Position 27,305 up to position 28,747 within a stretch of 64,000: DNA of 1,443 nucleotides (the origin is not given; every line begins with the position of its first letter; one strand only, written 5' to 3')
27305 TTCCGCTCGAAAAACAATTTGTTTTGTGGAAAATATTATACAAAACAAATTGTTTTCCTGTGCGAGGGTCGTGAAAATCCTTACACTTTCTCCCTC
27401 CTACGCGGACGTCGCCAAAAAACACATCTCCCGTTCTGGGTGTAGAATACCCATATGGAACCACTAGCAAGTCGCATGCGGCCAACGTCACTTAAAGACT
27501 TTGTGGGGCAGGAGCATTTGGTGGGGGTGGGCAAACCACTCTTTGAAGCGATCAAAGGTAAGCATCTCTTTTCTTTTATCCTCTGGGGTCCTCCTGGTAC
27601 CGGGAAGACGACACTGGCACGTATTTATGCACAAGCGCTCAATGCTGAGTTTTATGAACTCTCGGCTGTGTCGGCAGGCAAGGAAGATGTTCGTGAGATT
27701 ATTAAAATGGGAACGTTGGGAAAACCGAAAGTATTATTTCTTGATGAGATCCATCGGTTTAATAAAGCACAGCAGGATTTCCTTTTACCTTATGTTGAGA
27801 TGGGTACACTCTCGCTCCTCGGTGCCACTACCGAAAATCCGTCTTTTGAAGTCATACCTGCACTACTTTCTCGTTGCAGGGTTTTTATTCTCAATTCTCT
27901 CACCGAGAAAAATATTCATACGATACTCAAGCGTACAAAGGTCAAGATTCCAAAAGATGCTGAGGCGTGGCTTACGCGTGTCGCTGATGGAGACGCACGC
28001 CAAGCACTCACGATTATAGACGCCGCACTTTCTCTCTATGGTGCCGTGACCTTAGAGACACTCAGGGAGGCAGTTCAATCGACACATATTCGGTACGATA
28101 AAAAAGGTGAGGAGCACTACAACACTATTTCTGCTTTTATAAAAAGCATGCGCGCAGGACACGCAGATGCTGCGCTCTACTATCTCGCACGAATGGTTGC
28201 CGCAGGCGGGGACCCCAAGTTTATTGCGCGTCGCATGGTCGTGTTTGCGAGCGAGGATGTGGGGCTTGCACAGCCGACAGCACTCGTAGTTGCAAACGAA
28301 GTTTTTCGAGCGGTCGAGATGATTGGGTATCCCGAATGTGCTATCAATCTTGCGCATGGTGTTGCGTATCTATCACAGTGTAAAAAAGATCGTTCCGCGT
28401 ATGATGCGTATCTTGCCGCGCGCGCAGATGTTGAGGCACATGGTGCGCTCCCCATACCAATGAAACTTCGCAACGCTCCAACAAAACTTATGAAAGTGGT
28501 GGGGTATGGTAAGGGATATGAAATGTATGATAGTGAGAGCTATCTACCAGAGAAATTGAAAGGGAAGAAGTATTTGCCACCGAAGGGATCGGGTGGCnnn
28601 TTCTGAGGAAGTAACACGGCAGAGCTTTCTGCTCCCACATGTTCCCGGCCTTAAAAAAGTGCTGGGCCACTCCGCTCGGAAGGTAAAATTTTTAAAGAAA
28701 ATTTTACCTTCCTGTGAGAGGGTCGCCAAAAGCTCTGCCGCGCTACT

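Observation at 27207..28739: Two copies of a hairpin-rich structured element with compensatory stems flanking rarA (candidate novel ncRNA or MITE-like repeat)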

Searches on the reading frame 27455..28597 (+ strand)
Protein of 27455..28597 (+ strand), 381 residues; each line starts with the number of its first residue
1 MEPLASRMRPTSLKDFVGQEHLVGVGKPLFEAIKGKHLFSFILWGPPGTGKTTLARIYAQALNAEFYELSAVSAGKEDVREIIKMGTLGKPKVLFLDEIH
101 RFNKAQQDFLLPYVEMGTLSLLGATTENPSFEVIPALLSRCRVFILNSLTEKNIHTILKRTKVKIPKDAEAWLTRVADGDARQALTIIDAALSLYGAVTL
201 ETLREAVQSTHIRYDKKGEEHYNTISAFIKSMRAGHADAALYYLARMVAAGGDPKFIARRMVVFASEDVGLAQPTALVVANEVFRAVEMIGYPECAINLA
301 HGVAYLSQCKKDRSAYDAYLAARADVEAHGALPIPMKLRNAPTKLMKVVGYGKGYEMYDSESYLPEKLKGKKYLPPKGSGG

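Call 21: find_encoding_contigs(protein=window:27455-28597:+, flank=10000, max_places=10)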
Protein window:27455-28597:+ (381 aa): 5 contigs read that carry it; 3 places shown.
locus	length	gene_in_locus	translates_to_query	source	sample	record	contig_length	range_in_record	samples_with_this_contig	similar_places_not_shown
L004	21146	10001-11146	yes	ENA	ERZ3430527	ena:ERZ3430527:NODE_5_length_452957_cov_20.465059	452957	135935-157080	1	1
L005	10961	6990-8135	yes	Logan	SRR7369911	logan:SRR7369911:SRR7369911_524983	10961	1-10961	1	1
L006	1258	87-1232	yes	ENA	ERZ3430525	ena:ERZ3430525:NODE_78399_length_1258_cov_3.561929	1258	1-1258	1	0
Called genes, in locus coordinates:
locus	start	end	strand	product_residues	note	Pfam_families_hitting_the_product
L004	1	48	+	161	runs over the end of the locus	PF01219:DAGK_prokar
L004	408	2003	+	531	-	PF00270:DEAD, PF04851:ResIII, PF00271:Helicase_C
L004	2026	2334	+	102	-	-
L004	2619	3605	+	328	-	PF00579:tRNA-synt_1b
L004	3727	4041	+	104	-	-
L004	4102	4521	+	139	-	-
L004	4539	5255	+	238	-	-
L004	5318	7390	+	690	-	PF04234:CopC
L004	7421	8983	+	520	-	PF03266:NTPase_1 (faint), PF05970:PIF1, PF13245:AAA_19, PF13401:AAA_22 (weak), PF13604:AAA_30, PF21530:Pif1_2B_dom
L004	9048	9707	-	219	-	PF09335:VTT_dom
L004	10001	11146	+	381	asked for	PF01078:Mg_chelatase (faint), PF05496:RuvB_N, PF13191:AAA_16 (faint), PF00004:AAA, PF07728:AAA_5, PF13401:AAA_22 (faint), PF16193:AAA_assoc_2, PF12002:MgsA_C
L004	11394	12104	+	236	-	-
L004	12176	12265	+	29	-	-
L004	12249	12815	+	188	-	-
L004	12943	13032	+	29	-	-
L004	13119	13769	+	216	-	PF07963:N_methyl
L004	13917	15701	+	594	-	PF00009:GTP_EFTU, PF01926:MMR_HSR1, PF22042:EF-G_D2, PF03144:GTP_EFTU_D2, PF00679:EFG_C, PF21018:BipA_C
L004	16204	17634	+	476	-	PF12389:Peptidase_M73 (weak), PF19403:SpaA_2 (weak)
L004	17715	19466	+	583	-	PF12389:Peptidase_M73 (faint), PF19403:SpaA_2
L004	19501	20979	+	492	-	PF04862:DUF642 (weak)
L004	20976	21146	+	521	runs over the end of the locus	-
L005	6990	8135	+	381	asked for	PF01078:Mg_chelatase (faint), PF05496:RuvB_N, PF13191:AAA_16 (faint), PF00004:AAA, PF07728:AAA_5, PF13401:AAA_22 (faint), PF16193:AAA_assoc_2, PF12002:MgsA_C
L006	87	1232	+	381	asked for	PF01078:Mg_chelatase (faint), PF05496:RuvB_N, PF13191:AAA_16 (faint), PF00004:AAA, PF07728:AAA_5, PF13401:AAA_22 (faint), PF16193:AAA_assoc_2, PF12002:MgsA_C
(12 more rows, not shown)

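Call 22: find_homologous_proteins(query=window:27455-28597:+, max_evalue=1e-60)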
Query window:27455-28597:+ (381 aa): 8000 proteins with E <= 1e-60 among 8000 candidates; the best 120 are listed.
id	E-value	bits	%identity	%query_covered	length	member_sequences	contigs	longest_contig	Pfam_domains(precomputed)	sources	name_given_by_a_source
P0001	9.5e-251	849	100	100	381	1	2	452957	PF16193.12,PF00004.36,PF13401.13,PF05496.19,PF07728.21,PF12002.14,PF01078.28,PF13191.13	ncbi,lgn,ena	-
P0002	3.0e-203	693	82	98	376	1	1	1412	PF16193.12,PF25361.2,PF00004.36,PF13401.13,PF05496.19,PF07728.21,PF12002.14,PF01078.28,PF13191.13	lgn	-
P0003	2.5e-202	690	81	99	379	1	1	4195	PF16193.12,PF00004.36,PF13401.13,PF05496.19,PF07728.21,PF12002.14,PF01078.28,PF13191.13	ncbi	-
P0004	7.1e-202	688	80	99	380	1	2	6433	PF16193.12,PF00004.36,PF05496.19,PF07728.21,PF12002.14,PF13191.13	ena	-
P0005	8.2e-202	688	79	99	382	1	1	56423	PF16193.12,PF00004.36,PF05496.19,PF07728.21,PF12002.14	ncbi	-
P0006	1.6e-201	687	81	98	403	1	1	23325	PF16193.12,PF00004.36,PF13401.13,PF05496.19,PF07728.21,PF12002.14,PF01078.28,PF13191.13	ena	-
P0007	9.2e-201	685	80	98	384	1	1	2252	PF16193.12,PF00004.36,PF13401.13,PF05496.19,PF07728.21,PF12002.14,PF01078.28,PF13191.13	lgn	-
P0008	1.5e-200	684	80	98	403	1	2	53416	PF16193.12,PF00004.36,PF13401.13,PF05496.19,PF07728.21,PF12002.14,PF01078.28,PF13191.13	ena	-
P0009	2.0e-200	684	79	99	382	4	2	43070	PF16193.12,PF00004.36,PF05496.19,PF07728.21,PF12002.14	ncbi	-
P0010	2.2e-200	684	80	98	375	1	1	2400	PF16193.12,PF25361.2,PF00004.36,PF13401.13,PF05496.19,PF07728.21,PF12002.14,PF01078.28,PF13191.13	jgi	jgi:putative ATPase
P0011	4.4e-200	683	81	98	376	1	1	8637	PF16193.12,PF25361.2,PF00004.36,PF13401.13,PF05496.19,PF07728.21,PF12002.14,PF01078.28,PF13191.13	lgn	-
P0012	5.0e-200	682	80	99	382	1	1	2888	PF16193.12,PF00004.36,PF13401.13,PF05496.19,PF07728.21,PF12002.14,PF01078.28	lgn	-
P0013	8.1e-200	682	82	98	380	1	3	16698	PF16193.12,PF00004.36,PF13401.13,PF05496.19,PF07728.21,PF12002.14,PF01078.28,PF13191.13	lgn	-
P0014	1.1e-199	681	81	98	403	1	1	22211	PF16193.12,PF00004.36,PF13401.13,PF05496.19,PF07728.21,PF12002.14,PF01078.28,PF20720.4,PF13191.13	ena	-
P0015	1.4e-199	681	80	99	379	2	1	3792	PF16193.12,PF00004.36,PF13401.13,PF05496.19,PF07728.21,PF12002.14,PF13191.13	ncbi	-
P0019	1.3e-197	674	80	98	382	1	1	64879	PF16193.12,PF00004.36,PF13401.13,PF05496.19,PF07728.21,PF12002.14,PF13191.13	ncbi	-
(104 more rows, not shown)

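Call 24: find_encoding_contigs(protein=P0005, flank=10000, max_places=3)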
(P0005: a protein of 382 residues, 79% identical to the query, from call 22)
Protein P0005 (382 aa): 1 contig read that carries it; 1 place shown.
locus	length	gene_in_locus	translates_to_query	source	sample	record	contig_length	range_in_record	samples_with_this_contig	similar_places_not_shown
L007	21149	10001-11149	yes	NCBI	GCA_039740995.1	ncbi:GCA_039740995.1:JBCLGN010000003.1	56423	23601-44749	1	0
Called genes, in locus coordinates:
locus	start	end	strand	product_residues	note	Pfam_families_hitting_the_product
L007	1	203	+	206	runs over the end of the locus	-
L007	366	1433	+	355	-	PF01820:Dala_Dala_lig_N, PF01071:GARS_A, PF02786:CPSase_L_D2, PF08443:RimK (weak), PF02222:ATP-grasp, PF07478:Dala_Dala_lig_C, PF13535:ATP-grasp_4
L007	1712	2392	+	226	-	-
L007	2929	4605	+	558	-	PF00270:DEAD, PF04851:ResIII, PF00271:Helicase_C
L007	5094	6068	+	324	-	PF00579:tRNA-synt_1b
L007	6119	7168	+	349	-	PF00248:Aldo_ket_red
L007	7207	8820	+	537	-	PF03266:NTPase_1 (faint), PF05970:PIF1, PF07728:AAA_5 (faint), PF13245:AAA_19, PF13401:AAA_22 (weak), PF13604:AAA_30, PF21530:Pif1_2B_dom (weak)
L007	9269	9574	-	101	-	PF04014:MazE_antitoxin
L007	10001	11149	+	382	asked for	PF05496:RuvB_N, PF00004:AAA, PF07728:AAA_5 (weak), PF16193:AAA_assoc_2, PF12002:MgsA_C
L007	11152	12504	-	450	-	PF01336:tRNA_anti-codon, PF00152:tRNA-synt_2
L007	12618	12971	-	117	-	-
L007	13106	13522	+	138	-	PF01863:YgjP-like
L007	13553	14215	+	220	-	PF01509:TruB_N, PF16198:TruB_C_2 (faint)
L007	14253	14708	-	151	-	PF09424:YqeY, PF02637:GatB_Yqey (faint)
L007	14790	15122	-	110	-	PF09876:DUF2103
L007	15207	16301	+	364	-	PF02646:RmuC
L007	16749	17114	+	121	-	PF00829:Ribosomal_L21p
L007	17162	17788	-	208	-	PF21176:RecR_HhH, PF13662:Toprim_4, PF21175:RecR_C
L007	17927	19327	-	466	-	PF00772:DnaB, PF13481:AAA_25, PF03796:DnaB_C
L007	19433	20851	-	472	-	PF01406:tRNA-synt_1e, PF09334:tRNA-synt_1g (faint), PF23493:CysS_C (weak)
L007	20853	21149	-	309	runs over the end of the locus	PF01544:CorA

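Call 25: find_encoding_contigs(protein=P0008, flank=10000, max_places=3)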
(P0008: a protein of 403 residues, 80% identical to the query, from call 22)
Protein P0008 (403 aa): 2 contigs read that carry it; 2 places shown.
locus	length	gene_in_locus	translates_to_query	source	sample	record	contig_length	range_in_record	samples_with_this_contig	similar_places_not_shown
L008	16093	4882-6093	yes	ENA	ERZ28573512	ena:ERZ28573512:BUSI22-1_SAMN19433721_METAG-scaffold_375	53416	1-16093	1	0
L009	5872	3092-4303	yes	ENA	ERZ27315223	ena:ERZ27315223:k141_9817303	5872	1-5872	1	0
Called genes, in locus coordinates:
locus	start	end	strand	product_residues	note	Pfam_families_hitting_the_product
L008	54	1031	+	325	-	PF00579:tRNA-synt_1b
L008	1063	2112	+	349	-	PF00248:Aldo_ket_red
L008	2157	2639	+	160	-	-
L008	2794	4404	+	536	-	PF03266:NTPase_1 (faint), PF05970:PIF1, PF07728:AAA_5 (faint), PF13245:AAA_19, PF13401:AAA_22 (weak), PF13604:AAA_30, PF21530:Pif1_2B_dom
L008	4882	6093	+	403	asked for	PF01078:Mg_chelatase (faint), PF05496:RuvB_N, PF13191:AAA_16 (faint), PF00004:AAA, PF07728:AAA_5, PF13401:AAA_22 (faint), PF16193:AAA_assoc_2, PF12002:MgsA_C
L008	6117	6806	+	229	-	-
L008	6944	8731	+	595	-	PF00009:GTP_EFTU, PF01926:MMR_HSR1 (weak), PF22042:EF-G_D2, PF03144:GTP_EFTU_D2, PF00679:EFG_C, PF21018:BipA_C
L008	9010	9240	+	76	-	PF00313:CSD, PF08206:OB_RNB (weak)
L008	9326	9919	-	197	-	-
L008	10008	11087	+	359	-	PF10648:Gmad2 (weak)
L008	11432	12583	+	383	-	-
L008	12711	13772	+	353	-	-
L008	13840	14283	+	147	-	-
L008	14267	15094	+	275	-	PF03781:FGE-sulfatase (weak)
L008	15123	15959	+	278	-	PF03781:FGE-sulfatase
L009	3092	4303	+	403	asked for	PF01078:Mg_chelatase (faint), PF05496:RuvB_N, PF13191:AAA_16 (faint), PF00004:AAA, PF07728:AAA_5, PF13401:AAA_22 (faint), PF16193:AAA_assoc_2, PF12002:MgsA_C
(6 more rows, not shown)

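Call 26: find_encoding_contigs(protein=P0019, flank=10000, max_places=3)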
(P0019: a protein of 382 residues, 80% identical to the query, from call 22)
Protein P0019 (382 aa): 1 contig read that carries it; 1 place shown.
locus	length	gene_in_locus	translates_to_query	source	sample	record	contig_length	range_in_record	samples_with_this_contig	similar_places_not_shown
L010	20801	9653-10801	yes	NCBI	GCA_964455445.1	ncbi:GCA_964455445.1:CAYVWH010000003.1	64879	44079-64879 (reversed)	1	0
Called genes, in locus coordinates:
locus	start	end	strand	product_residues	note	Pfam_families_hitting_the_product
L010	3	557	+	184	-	?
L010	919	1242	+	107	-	-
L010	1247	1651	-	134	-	-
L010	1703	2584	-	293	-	-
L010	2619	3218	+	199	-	PF00578:AhpC-TSA, PF08534:Redoxin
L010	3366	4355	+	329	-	PF00579:tRNA-synt_1b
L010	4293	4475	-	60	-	-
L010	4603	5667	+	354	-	-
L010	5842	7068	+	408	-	PF00089:Trypsin, PF10459:Peptidase_S46 (faint), PF13365:Trypsin_2, PF13180:PDZ_2, PF00595:PDZ (weak), PF17820:PDZ_6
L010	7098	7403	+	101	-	PF03819:MazG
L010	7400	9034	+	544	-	PF03266:NTPase_1 (faint), PF05970:PIF1, PF07728:AAA_5 (faint), PF13245:AAA_19, PF13401:AAA_22, PF13604:AAA_30, PF21530:Pif1_2B_dom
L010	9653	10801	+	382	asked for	PF05496:RuvB_N, PF13191:AAA_16 (faint), PF00004:AAA, PF07728:AAA_5, PF13401:AAA_22 (faint), PF16193:AAA_assoc_2, PF12002:MgsA_C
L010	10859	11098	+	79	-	-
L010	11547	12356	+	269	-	-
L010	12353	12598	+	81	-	-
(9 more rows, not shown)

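Call 52: find_encoding_contigs(protein=P0013, flank=10000, max_places=3)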
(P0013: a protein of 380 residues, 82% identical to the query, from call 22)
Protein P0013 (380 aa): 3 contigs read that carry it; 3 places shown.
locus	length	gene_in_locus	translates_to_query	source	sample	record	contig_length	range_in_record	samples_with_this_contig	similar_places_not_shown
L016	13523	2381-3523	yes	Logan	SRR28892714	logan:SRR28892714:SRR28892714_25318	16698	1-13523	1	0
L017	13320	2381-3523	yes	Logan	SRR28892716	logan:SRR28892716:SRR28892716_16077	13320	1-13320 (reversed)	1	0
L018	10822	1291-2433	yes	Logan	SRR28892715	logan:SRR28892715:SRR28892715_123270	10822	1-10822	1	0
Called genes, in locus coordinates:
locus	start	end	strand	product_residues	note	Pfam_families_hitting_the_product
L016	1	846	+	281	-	?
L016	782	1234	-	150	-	-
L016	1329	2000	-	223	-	PF09335:VTT_dom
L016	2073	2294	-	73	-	-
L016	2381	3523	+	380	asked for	PF01078:Mg_chelatase (faint), PF05496:RuvB_N, PF13191:AAA_16 (faint), PF00004:AAA, PF07728:AAA_5 (weak), PF13401:AAA_22 (faint), PF16193:AAA_assoc_2, PF12002:MgsA_C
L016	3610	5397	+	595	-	PF00009:GTP_EFTU, PF01926:MMR_HSR1, PF22042:EF-G_D2, PF03144:GTP_EFTU_D2, PF00679:EFG_C, PF21018:BipA_C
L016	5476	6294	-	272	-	PF02535:Zip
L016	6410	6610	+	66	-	PF00313:CSD, PF08206:OB_RNB (weak)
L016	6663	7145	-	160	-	PF01569:PAP2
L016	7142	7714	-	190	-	-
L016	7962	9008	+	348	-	PF10648:Gmad2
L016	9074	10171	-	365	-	PF03258:Baculo_FP (faint)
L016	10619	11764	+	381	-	-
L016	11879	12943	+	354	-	-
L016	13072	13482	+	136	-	-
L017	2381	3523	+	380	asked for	PF01078:Mg_chelatase (faint), PF05496:RuvB_N, PF13191:AAA_16 (faint), PF00004:AAA, PF07728:AAA_5 (weak), PF13401:AAA_22 (faint), PF16193:AAA_assoc_2, PF12002:MgsA_C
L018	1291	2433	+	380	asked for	PF01078:Mg_chelatase (faint), PF05496:RuvB_N, PF13191:AAA_16 (faint), PF00004:AAA, PF07728:AAA_5 (weak), PF13401:AAA_22 (faint), PF16193:AAA_assoc_2, PF12002:MgsA_C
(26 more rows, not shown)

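Call 53: find_encoding_contigs(protein=P0011, flank=10000, max_places=2)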
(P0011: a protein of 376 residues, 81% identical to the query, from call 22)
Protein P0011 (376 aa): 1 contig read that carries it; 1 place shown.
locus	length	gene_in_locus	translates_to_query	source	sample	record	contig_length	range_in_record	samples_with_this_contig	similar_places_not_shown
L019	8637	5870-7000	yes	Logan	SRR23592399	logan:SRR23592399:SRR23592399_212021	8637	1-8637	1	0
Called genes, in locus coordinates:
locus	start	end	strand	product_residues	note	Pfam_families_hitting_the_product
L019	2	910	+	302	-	?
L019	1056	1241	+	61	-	-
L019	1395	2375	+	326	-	PF00579:tRNA-synt_1b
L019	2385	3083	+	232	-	PF01555:N6_N4_Mtase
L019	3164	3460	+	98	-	-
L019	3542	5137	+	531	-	PF03266:NTPase_1 (faint), PF05970:PIF1, PF13245:AAA_19, PF13401:AAA_22 (weak), PF13604:AAA_30, PF21530:Pif1_2B_dom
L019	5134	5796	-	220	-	PF09335:VTT_dom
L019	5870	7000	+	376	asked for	PF01078:Mg_chelatase (faint), PF05496:RuvB_N, PF13191:AAA_16 (faint), PF00004:AAA, PF07728:AAA_5, PF25361:AAA_lid_RFC1 (weak), PF16193:AAA_assoc_2, PF12002:MgsA_C, +1 more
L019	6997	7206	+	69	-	-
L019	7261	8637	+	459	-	?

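Call 78: find_homologous_proteins(query=L007:17930-19327:-, max_evalue=1e-100)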
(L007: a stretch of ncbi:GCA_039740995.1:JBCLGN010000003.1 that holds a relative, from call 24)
Query L007:17930-19327:- (466 aa): 7961 proteins with E <= 1e-100 among 8000 candidates; the best 120 are listed.
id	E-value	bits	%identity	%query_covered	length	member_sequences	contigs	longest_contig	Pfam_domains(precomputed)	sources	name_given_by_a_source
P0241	4.0e-295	996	98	100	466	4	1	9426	PF03796.22,PF00772.27,PF13481.13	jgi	-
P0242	6.7e-260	880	85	99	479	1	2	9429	PF06745.20,PF03796.22,PF00772.27,PF13481.13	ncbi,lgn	-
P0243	1.3e-258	876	86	99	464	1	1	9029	PF06745.20,PF03796.22,PF00772.27,PF13481.13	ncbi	-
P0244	1.8e-257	872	85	98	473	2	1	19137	PF03796.22,PF00772.27,PF13481.13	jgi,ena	-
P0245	1.3e-256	870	88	96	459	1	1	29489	PF06745.20,PF03796.22,PF00772.27,PF13481.13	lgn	-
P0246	1.7e-255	866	85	98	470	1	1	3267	PF06745.20,PF03796.22,PF00772.27,PF13481.13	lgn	-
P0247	2.1e-255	866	83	98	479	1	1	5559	PF06745.20,PF03796.22,PF00772.27,PF13481.13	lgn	-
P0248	2.3e-253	859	84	100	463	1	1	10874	PF03796.22,PF00772.27,PF13481.13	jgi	-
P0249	8.2e-253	857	86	98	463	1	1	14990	PF03796.22,PF00772.27,PF13481.13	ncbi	-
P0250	1.3e-252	856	84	100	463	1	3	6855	PF06745.20,PF03796.22,PF00772.27,PF13481.13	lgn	-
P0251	5.3e-252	854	85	98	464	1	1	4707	PF03796.22,PF00772.27,PF13481.13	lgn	-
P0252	2.5e-251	852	83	98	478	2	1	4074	PF06745.20,PF03796.22,PF00772.27,PF13481.13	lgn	-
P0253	8.4e-250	847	82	100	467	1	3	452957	PF03796.22,PF00772.27,PF13481.13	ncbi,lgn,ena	-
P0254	6.5e-249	844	81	100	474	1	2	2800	PF06745.20,PF03796.22,PF00772.27,PF13481.13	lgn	-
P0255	7.0e-249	844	81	98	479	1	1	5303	PF06745.20,PF03796.22,PF00772.27,PF13481.13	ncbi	-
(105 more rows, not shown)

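Call 79: find_encoding_contigs(protein=P0253, flank=10000, max_places=1)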
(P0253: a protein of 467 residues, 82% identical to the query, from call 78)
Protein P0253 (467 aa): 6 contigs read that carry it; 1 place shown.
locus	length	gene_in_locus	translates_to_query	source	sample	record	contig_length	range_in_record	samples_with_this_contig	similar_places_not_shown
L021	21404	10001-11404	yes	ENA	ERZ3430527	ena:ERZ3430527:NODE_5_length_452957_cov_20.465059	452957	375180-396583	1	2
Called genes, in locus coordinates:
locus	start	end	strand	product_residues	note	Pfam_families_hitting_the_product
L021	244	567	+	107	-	-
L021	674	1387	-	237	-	PF13489:Methyltransf_23, PF13847:Methyltransf_31, PF08241:Methyltransf_11, PF08242:Methyltransf_12 (weak), PF13649:Methyltransf_25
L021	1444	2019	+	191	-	-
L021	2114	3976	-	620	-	PF01471:PG_binding_1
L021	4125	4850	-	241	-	PF00160:Pro_isomerase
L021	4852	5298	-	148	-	PF01281:Ribosomal_L9_N, PF03948:Ribosomal_L9_C (weak)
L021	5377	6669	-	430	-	PF00595:PDZ, PF13180:PDZ_2, PF17820:PDZ_6, PF03572:Peptidase_S41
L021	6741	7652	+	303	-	PF01544:CorA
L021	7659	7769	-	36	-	-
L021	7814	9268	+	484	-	PF01406:tRNA-synt_1e, PF09334:tRNA-synt_1g (faint), PF23493:CysS_C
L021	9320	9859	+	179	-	-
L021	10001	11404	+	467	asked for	PF00772:DnaB, PF13481:AAA_25, PF03796:DnaB_C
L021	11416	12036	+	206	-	PF21176:RecR_HhH, PF01751:Toprim (faint), PF13662:Toprim_4, PF21175:RecR_C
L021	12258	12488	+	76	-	-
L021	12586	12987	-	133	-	PF00829:Ribosomal_L21p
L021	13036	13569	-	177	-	-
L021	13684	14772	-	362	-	PF02646:RmuC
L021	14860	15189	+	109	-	PF09876:DUF2103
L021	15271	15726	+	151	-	PF09424:YqeY, PF02637:GatB_Yqey (faint)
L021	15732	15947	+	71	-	-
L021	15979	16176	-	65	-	-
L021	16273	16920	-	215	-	PF01509:TruB_N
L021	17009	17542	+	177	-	-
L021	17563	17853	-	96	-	PF01863:YgjP-like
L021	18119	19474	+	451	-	PF01336:tRNA_anti-codon, PF00152:tRNA-synt_2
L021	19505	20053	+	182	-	-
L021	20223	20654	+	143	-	PF00856:SET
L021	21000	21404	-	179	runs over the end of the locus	-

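Call 94: find_encoding_contigs(protein=P0006, flank=4000, max_places=1)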
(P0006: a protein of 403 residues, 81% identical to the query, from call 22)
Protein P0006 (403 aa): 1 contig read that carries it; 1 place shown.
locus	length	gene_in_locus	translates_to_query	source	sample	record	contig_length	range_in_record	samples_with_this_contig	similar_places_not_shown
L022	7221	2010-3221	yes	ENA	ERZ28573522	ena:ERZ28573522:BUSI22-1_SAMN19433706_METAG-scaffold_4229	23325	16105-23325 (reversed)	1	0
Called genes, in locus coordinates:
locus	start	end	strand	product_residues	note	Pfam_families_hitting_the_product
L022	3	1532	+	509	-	?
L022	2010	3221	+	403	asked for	PF01078:Mg_chelatase (faint), PF05496:RuvB_N, PF13191:AAA_16 (faint), PF00004:AAA, PF07728:AAA_5, PF13401:AAA_22 (faint), PF16193:AAA_assoc_2, PF12002:MgsA_C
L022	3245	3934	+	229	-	-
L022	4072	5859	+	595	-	PF00009:GTP_EFTU, PF01926:MMR_HSR1 (weak), PF22042:EF-G_D2, PF03144:GTP_EFTU_D2, PF00679:EFG_C, PF21018:BipA_C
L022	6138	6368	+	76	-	PF00313:CSD, PF08206:OB_RNB (weak)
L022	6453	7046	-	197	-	-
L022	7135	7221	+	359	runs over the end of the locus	PF10648:Gmad2 (weak)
